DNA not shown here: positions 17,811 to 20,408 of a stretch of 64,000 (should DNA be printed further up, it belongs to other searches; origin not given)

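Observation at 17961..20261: T9SS-type CTD beta-propeller protein encoded inside the glycan cluster next to a Wzx flippase: possible cargo-anchor glycan locus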

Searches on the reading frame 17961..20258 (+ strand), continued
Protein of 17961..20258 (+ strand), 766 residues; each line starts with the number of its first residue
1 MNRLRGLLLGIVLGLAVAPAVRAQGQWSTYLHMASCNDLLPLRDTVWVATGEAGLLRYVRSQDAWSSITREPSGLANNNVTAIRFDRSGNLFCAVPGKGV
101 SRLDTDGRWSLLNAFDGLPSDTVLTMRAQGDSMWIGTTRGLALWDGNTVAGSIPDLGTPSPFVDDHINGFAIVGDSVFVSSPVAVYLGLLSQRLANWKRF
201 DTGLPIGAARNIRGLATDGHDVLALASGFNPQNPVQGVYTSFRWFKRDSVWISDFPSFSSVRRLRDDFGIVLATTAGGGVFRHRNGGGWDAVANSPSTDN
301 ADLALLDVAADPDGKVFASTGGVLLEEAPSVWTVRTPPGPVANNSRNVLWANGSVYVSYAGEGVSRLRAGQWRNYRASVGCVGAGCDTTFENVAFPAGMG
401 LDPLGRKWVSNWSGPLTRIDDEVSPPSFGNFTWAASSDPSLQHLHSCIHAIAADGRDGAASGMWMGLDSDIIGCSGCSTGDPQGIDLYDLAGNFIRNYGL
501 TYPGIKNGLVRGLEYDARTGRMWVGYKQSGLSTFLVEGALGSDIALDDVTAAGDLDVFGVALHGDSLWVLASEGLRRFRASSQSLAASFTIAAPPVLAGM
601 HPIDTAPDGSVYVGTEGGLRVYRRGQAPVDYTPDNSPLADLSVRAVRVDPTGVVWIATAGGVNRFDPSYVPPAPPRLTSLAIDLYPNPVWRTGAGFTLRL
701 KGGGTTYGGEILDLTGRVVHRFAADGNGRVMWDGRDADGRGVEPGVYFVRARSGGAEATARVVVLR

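Call 27: predict_structure(alignment_id=A1)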
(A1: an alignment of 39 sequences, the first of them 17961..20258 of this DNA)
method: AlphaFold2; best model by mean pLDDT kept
length: 766 residues; sequences in the alignment: 39
mean_pLDDT: 89.2   pTM: 0.82
mean pLDDT of the five models: 89.2, 87.6, 87.0, 86.6, 85.4
residues with pLDDT >= 90: 523; 70-90: 190; 50-70: 41; < 50: 12
segments of 3 or more residues with pLDDT < 50: 15-22
pLDDT, mean of each block of 10 residues (from residue 1): 56 48 75 95 94 95 91 88 92 95 85 91 94 95 89 80 95 95 94 90 89 94 93 85 93 89 93 93 90 91 87 96 93 94 96 95 94 85 79 91 94 91 92 69 85 87 91 55 86 90 90 94 96 91 93 95 97 96 96 91 96 97 94 92 97 97 93 72 94 90 87 85 86 85 93 87 94
secondary structure, 60 per line:
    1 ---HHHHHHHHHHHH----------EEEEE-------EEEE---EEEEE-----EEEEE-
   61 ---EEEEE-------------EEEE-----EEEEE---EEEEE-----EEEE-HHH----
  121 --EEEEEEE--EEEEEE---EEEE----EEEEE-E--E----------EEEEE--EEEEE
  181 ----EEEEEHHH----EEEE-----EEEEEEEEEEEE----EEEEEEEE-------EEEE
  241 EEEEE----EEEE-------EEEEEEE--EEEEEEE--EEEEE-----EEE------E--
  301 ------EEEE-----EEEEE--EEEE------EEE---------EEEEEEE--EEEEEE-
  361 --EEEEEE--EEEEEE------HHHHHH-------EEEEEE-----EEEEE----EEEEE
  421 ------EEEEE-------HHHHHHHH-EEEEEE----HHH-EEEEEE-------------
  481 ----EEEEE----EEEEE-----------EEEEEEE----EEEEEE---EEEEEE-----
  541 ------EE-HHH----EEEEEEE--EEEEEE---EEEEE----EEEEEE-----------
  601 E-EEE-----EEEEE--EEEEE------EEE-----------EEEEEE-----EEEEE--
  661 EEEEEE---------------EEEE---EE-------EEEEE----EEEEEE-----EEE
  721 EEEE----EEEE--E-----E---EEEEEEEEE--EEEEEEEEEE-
elements in order (helices of 4 or more, strands of 3 or more residues): H4-15 E26-30 E38-41 E45-49 E55-59 E64-68 E82-85 E91-95 E99-103 E109-112 E123-129 E132-137 E141-144 E149-153 E169-173 E176-180 E185-189 E197-200 E206-217 E222-229 E237-245 E250-253 E261-267 E270-276 E279-283 E289-291 E307-310 E316-320 E323-326 E333-335 E345-351 E354-359 E363-368 E371-376 H383-388 E396-401 E407-411 E416-420 E427-431 H439-446 E448-453 E462-467 E485-489 E494-498 E510-516 E521-526 E530-535 E557-563 E566-571 E575-579 E584-589 E603-605 E611-615 E618-622 E629-631 E643-648 E654-658 E661-666 E682-685 E698-702 E707-712 E718-724 E729-732 E745-753 E756-765
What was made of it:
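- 17961..20261 (+): PorZ-like gene, 766 aa: signal peptide, two beta-propellers, C-terminal sorting domain. AF2 model pLDDT 89.2, pTM 0.82 (call 27).
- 17961..18032 (+): Sec signal peptide (aa 1-24, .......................|Q). Helix at aa 4-15 and low pLDDT at the N-terminus of the model (call 27).
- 18033..19964 (+): Two Reg_prop-type beta-propellers (aa ~25-668). All-beta blade pattern in the model (call 27).
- On PorZ (NF052228 equivalog): AF2 model pTM 0.82 (call 27).
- The AF2 model is confident (pLDDT 89.2, pTM 0.82; call 27).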

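Call 30: fold_search(model_id=the predicted structure, library=pdb)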
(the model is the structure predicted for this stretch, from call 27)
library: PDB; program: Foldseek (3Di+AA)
matches with E <= 10: 1928; with E <= 0.001: 1551
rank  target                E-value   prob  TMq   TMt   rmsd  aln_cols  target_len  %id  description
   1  5m11                  5.8e-27  1.00  0.59  0.60  14.9       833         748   16  Structural and functional probing of PorZ, an essential bacterial surface component of the type-IX secretion system of h (released 2016-11-09)
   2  4a2m_B                3.0e-25  1.00  0.34  0.35  21.4       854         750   13  Structure of the periplasmic domain of the heparin and heparan sulphate sensing hybrid two component system BT4663 in  (released 2012-05-02)
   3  4a2m_A                3.2e-25  1.00  0.33  0.34  21.5       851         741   13  Structure of the periplasmic domain of the heparin and heparan sulphate sensing hybrid two component system BT4663 in  (released 2012-05-02)
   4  4a2m_C                5.1e-25  1.00  0.33  0.34  21.5       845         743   13  Structure of the periplasmic domain of the heparin and heparan sulphate sensing hybrid two component system BT4663 in  (released 2012-05-02)
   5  4a2m_D                5.8e-25  1.00  0.33  0.34  21.4       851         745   13  Structure of the periplasmic domain of the heparin and heparan sulphate sensing hybrid two component system BT4663 in  (released 2012-05-02)
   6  4a2l_D                1.8e-24  1.00  0.33  0.34  22.1       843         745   13  Structure of the periplasmic domain of the heparin and heparan sulphate sensing hybrid two component system BT4663 in  (released 2012-05-02)
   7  4a2l_C                4.8e-24  1.00  0.33  0.34  21.9       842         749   13  Structure of the periplasmic domain of the heparin and heparan sulphate sensing hybrid two component system BT4663 in  (released 2012-05-02)
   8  4a2l_E                6.4e-24  1.00  0.33  0.34  22.0       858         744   12  Structure of the periplasmic domain of the heparin and heparan sulphate sensing hybrid two component system BT4663 in  (released 2012-05-02)
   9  4a2l_F                2.2e-23  1.00  0.33  0.34  22.1       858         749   13  Structure of the periplasmic domain of the heparin and heparan sulphate sensing hybrid two component system BT4663 in  (released 2012-05-02)
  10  4a2l_B                2.2e-23  1.00  0.32  0.33  21.8       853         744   13  Structure of the periplasmic domain of the heparin and heparan sulphate sensing hybrid two component system BT4663 in  (released 2012-05-02)
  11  4a2l_A                1.8e-22  1.00  0.33  0.34  22.2       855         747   13  Structure of the periplasmic domain of the heparin and heparan sulphate sensing hybrid two component system BT4663 in  (released 2012-05-02)
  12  3v9f_A                2.4e-22  1.00  0.32  0.33  21.1       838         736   13  Crystal Structure of the extracellular domain of the putative hybrid two component system BT3049 from B. thetaiotaomic (released 2012-03-14)
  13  3ott_B                4.0e-22  1.00  0.35  0.36  19.4       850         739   13  Crystal Structure of the extracellular domain of the putative one component system BT4673 from B. thetaiotaomicron (released 2011-08-10)
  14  3va6_B                2.1e-21  1.00  0.36  0.37  19.4       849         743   14  Crystal Structure of the extracellular domain of the putative hybrid two component system BT4673 from B. thetaiotaomic (released 2012-06-13)
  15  3va6_A                8.1e-21  1.00  0.36  0.37  19.3       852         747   13  Crystal Structure of the extracellular domain of the putative hybrid two component system BT4673 from B. thetaiotaomic (released 2012-06-13)
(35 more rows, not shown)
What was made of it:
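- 17961..20261 (+): Foldseek top hit PorZ 5M11, E 5.8e-27, TM 0.59/0.60 (call 30).
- On PorZ (NF052228 equivalog): 5M11 is the top PDB hit, TM 0.59/0.60 over the full length (call 30).
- Identity to PorZ is 16% (call 30). The whole-chain fold and inter-domain geometry match PorZ much better than any other solved double propeller (call 30).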

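Call 49: search_protein_families(library=ncbifam, alignment_id=A1, max_evalue=0.001)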
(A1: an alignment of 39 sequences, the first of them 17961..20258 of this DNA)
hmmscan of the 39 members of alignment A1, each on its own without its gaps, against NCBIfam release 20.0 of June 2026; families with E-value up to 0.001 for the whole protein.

A. member 1, window:17961-20258:+ (766 aa): 2 families
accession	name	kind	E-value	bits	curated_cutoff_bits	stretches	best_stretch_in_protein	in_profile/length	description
NF052228.1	T9SS_PorZ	equivalog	6.4e-16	57.9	260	1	630-752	623-741/757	type IX secretion system anionic LPS delivery protein PorZ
TIGR04183.1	Por_Secre_tail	domain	4.3e-05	23.4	23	1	684-764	1-71/72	T9SS type A sorting domain-containing protein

B. families by the number of members that match (of 39 scanned): 6 families
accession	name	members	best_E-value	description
NF052228.1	T9SS_PorZ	39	2.5e-31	type IX secretion system anionic LPS delivery protein PorZ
TIGR04183.1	Por_Secre_tail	38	4.4e-10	T9SS type A sorting domain-containing protein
NF045728.1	glycosyl_F510_1955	2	3.4e-05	F510_1955 family glycosylhydrolase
NF038113.1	T9SSA_dep_M36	2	0.00042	T9SS-dependent M36 family metallopeptidase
NF011925.1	PRK15396.1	1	0.00047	major outer membrane lipoprotein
NF033707.1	T9SS_sortase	1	0.0008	type IX secretion system sortase PorU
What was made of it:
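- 20007..20258 (+): T9SS type-A-like C-terminal domain (aa 683-766) with YPNP, WDGRD, GVYFVR and RVVVLR motifs. 38/39 relatives hit the model (call 49).
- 39/39 relatives hit NF052228 PorZ as the best-scoring of the few NCBIfam families reported (call 49).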

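Call 61: search_protein_families(library=ncbifam, proteins=[P0004, P0036, P0058, P0065, P0091, P0103, P0105, P0113, P0115, P0120], max_evalue=0.001)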
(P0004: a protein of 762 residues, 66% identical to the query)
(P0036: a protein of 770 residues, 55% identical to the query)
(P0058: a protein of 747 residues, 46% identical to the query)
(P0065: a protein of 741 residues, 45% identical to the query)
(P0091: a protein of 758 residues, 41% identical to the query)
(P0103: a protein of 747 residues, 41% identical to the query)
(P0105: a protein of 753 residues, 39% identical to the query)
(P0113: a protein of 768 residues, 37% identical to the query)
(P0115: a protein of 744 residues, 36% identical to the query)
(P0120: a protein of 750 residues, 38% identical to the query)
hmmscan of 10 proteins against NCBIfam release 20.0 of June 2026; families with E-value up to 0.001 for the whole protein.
P0004 (762 aa): 2 families
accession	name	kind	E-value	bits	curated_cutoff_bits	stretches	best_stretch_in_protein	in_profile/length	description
NF052228.1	T9SS_PorZ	equivalog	4e-21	75.2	260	1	626-747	623-740/757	type IX secretion system anionic LPS delivery protein PorZ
TIGR04183.1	Por_Secre_tail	domain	2.4e-09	37.1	23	1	680-760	1-71/72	T9SS type A sorting domain-containing protein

P0036 (770 aa): 2 families
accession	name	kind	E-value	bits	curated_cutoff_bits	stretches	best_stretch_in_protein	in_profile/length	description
NF052228.1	T9SS_PorZ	equivalog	1.3e-14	53.6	260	1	634-755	623-740/757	type IX secretion system anionic LPS delivery protein PorZ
TIGR04183.1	Por_Secre_tail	domain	2.3e-09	37.1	23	1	688-768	1-71/72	T9SS type A sorting domain-containing protein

P0058 (747 aa): 2 families
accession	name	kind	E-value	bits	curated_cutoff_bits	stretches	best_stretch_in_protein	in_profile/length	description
NF052228.1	T9SS_PorZ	equivalog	6.3e-28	97.6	260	2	609-732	622-740/757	type IX secretion system anionic LPS delivery protein PorZ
TIGR04183.1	Por_Secre_tail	domain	3.1e-06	27.1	23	1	665-745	1-71/72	T9SS type A sorting domain-containing protein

P0065 (741 aa): 2 families
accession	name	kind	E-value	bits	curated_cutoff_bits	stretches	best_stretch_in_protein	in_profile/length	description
NF052228.1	T9SS_PorZ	equivalog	1.1e-27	96.9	260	2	602-733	621-748/757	type IX secretion system anionic LPS delivery protein PorZ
TIGR04183.1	Por_Secre_tail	domain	1.5e-05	24.8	23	1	660-739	2-71/72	T9SS type A sorting domain-containing protein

P0091 (758 aa): 2 families
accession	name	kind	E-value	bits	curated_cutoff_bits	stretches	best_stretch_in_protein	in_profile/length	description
NF052228.1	T9SS_PorZ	equivalog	1.5e-27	96.4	260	1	620-751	622-749/757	type IX secretion system anionic LPS delivery protein PorZ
TIGR04183.1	Por_Secre_tail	domain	2e-06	27.7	23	1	677-756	2-71/72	T9SS type A sorting domain-containing protein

P0103 (747 aa): 2 families
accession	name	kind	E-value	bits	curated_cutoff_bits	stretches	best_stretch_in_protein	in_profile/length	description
NF052228.1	T9SS_PorZ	equivalog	4.4e-25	88.2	260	1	597-743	609-753/757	type IX secretion system anionic LPS delivery protein PorZ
TIGR04183.1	Por_Secre_tail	domain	4.8e-05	23.2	23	1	664-743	1-69/72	T9SS type A sorting domain-containing protein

P0105 (753 aa): 3 families
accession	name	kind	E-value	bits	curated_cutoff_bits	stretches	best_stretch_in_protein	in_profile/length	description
NF052228.1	T9SS_PorZ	equivalog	8e-24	84.1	260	2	591-751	595-755/757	type IX secretion system anionic LPS delivery protein PorZ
TIGR04183.1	Por_Secre_tail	domain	5.1e-06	26.4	23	1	671-749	1-69/72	T9SS type A sorting domain-containing protein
NF045728.1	glycosyl_F510_1955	equivalog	0.00095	18.5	175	0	98-143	115-161/246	F510_1955 family glycosylhydrolase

P0113 (768 aa): 2 families
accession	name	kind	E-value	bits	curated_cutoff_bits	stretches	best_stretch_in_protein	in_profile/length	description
NF052228.1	T9SS_PorZ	equivalog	6.5e-18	64.5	260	1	601-765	590-754/757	type IX secretion system anionic LPS delivery protein PorZ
TIGR04183.1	Por_Secre_tail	domain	3.6e-08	33.3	23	1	686-765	1-70/72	T9SS type A sorting domain-containing protein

P0115 (744 aa): 2 families
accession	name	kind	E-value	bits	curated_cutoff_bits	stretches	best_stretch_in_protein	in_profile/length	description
NF052228.1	T9SS_PorZ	equivalog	2.5e-21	75.9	260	1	605-743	621-756/757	type IX secretion system anionic LPS delivery protein PorZ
TIGR04183.1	Por_Secre_tail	domain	1.2e-05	25.2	23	1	662-742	1-71/72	T9SS type A sorting domain-containing protein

P0120 (750 aa): 2 families
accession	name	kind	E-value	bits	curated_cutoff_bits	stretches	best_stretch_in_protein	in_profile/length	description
NF052228.1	T9SS_PorZ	equivalog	2.1e-19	69.5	260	1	611-750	621-757/757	type IX secretion system anionic LPS delivery protein PorZ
TIGR04183.1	Por_Secre_tail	domain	0.00095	19.1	23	0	668-744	1-67/72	T9SS type A sorting domain-containing protein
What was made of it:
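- On T9SS type-A C-terminal sorting domain (TIGR04183 / PF18962): In relatives, 38/39 hit at E<=1e-3 and 9/10 exceed the cut-off, up to 37 bits (calls 49, 61).
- Checked: 38 of 39 full-length homologues hit TIGR04183 at E<=1e-3 (best 4.4e-10), and 9 of 10 scanned individually exceed the cut-off (calls 49, 61).
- TIGR04183 passes its cut-off in most relatives (calls 49, 61).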

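Call 67: list_cluster_members(proteins=[window:17961-20258:+, window:47181-48962:-, window:20280-21296:+, window:11536-13608:+, window:10072-11511:+])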
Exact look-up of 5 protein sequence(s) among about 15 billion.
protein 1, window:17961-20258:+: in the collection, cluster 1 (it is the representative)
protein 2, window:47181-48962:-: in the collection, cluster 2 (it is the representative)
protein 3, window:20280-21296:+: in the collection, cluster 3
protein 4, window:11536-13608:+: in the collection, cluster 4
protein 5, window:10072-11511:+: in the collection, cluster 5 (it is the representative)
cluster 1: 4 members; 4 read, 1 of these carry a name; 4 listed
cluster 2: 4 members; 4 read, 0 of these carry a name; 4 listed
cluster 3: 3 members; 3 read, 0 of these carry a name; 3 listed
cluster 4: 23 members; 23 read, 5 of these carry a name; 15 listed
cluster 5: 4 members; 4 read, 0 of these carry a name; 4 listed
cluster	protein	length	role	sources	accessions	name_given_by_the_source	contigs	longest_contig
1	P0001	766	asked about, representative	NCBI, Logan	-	-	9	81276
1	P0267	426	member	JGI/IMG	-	hypothetical protein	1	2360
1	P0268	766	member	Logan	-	-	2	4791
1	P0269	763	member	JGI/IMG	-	-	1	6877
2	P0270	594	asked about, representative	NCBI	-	-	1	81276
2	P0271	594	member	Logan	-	-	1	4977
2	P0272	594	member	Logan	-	-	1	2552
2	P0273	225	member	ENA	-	-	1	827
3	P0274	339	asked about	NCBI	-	-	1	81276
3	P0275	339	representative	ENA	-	-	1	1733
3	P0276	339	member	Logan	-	-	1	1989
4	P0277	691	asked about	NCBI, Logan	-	-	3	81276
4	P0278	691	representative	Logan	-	-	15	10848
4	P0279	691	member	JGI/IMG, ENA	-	asparagine synthase (glutamine-hydrolysing)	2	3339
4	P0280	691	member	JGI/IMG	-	asparagine synthase (glutamine-hydrolysing)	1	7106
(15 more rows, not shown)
